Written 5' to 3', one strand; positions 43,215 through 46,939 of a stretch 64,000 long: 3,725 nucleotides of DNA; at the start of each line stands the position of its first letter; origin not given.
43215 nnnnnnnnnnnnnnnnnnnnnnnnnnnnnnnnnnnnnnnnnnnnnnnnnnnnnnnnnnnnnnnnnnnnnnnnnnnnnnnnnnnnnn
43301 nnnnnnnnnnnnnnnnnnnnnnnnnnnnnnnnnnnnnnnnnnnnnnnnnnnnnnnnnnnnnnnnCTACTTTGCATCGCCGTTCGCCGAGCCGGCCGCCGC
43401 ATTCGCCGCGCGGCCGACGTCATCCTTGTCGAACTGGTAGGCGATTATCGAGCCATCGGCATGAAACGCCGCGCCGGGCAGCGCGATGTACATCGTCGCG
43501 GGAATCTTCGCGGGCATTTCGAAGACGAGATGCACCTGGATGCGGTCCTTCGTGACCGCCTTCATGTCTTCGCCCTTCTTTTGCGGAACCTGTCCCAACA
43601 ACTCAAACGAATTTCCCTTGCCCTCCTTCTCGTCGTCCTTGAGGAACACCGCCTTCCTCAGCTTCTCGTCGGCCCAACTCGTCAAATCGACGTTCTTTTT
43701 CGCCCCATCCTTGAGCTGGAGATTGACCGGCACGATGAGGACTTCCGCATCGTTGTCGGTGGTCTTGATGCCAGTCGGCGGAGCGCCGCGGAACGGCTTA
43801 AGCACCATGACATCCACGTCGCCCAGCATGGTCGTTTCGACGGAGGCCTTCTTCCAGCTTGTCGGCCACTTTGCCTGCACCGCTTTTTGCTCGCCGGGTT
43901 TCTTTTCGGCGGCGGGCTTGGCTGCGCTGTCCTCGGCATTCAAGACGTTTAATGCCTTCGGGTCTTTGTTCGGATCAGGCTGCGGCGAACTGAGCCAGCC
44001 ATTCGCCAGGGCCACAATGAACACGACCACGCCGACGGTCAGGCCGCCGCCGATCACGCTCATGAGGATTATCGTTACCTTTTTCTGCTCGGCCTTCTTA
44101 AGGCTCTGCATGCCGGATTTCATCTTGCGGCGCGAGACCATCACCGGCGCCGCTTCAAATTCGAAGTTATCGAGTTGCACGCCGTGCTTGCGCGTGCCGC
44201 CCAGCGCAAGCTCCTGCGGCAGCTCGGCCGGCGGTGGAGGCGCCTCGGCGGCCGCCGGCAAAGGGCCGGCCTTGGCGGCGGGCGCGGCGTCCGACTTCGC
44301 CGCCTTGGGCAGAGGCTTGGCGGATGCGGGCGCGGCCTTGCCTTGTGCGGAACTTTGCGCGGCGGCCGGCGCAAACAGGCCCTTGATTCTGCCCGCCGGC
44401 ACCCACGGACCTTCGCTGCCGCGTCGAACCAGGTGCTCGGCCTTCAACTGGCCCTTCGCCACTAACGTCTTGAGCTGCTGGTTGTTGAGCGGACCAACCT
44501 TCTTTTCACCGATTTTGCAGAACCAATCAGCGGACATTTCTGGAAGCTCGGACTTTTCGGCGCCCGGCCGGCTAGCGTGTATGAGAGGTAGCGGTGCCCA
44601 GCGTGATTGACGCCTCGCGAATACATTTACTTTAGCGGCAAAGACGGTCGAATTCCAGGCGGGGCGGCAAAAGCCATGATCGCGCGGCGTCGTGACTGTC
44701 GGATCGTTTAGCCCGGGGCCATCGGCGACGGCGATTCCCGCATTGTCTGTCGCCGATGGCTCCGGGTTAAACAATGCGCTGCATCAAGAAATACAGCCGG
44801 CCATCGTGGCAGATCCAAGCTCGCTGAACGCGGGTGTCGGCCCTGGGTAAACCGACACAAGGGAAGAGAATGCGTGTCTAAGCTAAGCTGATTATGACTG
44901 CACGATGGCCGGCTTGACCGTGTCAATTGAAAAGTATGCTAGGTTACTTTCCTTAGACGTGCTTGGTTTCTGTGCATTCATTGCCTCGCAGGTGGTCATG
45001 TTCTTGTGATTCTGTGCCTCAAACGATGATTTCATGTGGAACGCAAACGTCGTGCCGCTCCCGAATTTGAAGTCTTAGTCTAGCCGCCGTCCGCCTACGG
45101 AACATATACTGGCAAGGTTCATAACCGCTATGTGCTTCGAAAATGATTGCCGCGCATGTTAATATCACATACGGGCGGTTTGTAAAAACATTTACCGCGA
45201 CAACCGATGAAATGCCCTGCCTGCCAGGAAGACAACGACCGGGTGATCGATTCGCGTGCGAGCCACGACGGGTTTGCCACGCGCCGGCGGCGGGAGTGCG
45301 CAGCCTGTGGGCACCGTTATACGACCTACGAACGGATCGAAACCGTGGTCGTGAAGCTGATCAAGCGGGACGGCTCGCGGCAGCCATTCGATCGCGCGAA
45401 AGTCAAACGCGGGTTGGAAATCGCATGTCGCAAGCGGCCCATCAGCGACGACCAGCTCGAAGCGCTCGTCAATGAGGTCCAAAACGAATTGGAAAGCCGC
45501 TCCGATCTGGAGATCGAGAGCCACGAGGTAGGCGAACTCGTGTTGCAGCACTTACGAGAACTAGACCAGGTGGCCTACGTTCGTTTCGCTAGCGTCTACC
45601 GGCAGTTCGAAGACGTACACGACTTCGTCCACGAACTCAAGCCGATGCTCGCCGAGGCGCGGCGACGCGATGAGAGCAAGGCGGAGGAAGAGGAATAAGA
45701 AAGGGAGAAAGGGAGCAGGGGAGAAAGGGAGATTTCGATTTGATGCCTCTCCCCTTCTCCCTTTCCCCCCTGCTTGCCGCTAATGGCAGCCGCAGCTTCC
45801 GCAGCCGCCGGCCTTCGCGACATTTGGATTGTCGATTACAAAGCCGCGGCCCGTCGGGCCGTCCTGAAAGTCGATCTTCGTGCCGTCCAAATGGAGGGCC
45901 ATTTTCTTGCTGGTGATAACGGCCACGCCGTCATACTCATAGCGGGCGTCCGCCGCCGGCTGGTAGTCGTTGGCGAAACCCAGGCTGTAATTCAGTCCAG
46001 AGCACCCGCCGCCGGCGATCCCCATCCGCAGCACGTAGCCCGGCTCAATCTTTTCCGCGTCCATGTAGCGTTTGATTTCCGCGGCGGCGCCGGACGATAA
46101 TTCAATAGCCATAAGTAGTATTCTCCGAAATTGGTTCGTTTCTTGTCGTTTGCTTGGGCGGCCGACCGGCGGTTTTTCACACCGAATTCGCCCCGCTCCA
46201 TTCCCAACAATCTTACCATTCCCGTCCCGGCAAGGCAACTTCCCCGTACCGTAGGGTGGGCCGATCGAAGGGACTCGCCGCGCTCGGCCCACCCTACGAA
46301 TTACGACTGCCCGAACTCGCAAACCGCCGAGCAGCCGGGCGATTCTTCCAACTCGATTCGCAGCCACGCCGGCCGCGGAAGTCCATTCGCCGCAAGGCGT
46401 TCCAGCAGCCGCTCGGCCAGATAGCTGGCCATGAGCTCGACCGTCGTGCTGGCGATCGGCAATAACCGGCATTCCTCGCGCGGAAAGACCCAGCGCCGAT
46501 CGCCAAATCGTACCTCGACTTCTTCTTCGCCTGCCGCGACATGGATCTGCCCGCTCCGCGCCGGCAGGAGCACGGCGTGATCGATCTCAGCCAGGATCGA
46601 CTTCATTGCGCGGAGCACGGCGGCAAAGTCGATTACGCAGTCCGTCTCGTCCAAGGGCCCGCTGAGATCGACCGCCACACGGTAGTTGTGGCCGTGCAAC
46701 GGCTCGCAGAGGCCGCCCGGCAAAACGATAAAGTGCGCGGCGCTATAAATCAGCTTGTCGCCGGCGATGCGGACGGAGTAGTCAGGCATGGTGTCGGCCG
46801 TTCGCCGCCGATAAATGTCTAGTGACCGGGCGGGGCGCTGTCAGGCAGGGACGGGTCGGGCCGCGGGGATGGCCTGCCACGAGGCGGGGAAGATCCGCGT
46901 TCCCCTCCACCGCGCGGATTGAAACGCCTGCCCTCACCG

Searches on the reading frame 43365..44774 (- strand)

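Call 44: search_protein_families(library=pfam, proteins=[window:43365-44774:-], max_evalue=0.0001)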
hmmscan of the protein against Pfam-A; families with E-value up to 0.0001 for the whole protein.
window:43365-44774:- (469 aa): 1 family
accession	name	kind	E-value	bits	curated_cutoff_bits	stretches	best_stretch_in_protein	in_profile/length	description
PF14237.11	GYF_2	-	2e-09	37.5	25.8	1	84-133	1-50/50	GYF domain 2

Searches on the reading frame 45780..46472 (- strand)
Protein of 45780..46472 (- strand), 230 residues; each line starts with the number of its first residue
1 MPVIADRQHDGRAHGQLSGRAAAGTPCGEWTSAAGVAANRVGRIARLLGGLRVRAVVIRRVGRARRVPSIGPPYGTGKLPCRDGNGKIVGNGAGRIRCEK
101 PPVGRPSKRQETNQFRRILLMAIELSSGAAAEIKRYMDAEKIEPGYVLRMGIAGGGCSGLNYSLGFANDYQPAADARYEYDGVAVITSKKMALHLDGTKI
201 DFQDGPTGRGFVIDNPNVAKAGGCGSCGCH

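Call 82: search_protein_families(library=pfam, proteins=[window:45780-46472:-], max_evalue=0.0001)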
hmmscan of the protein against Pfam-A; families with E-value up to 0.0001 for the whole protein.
window:45780-46472:- (230 aa): 1 family
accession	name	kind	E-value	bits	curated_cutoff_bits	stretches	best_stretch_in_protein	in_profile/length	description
PF01521.26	Fe-S_biosyn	-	1.6e-13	51.3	26.3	1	121-225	1-109/110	Iron-sulphur cluster biosynthesis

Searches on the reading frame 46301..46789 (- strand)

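Call 82: search_protein_families(library=pfam, proteins=[window:46301-46789:-], max_evalue=0.0001)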
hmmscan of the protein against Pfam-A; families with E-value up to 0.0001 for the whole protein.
window:46301-46789:- (162 aa): 1 family
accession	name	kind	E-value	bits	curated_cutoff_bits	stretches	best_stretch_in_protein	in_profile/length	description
PF01242.24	PTPS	-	2.5e-20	73.1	22.4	1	15-158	8-119/121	6-pyruvoyl tetrahydropterin synthase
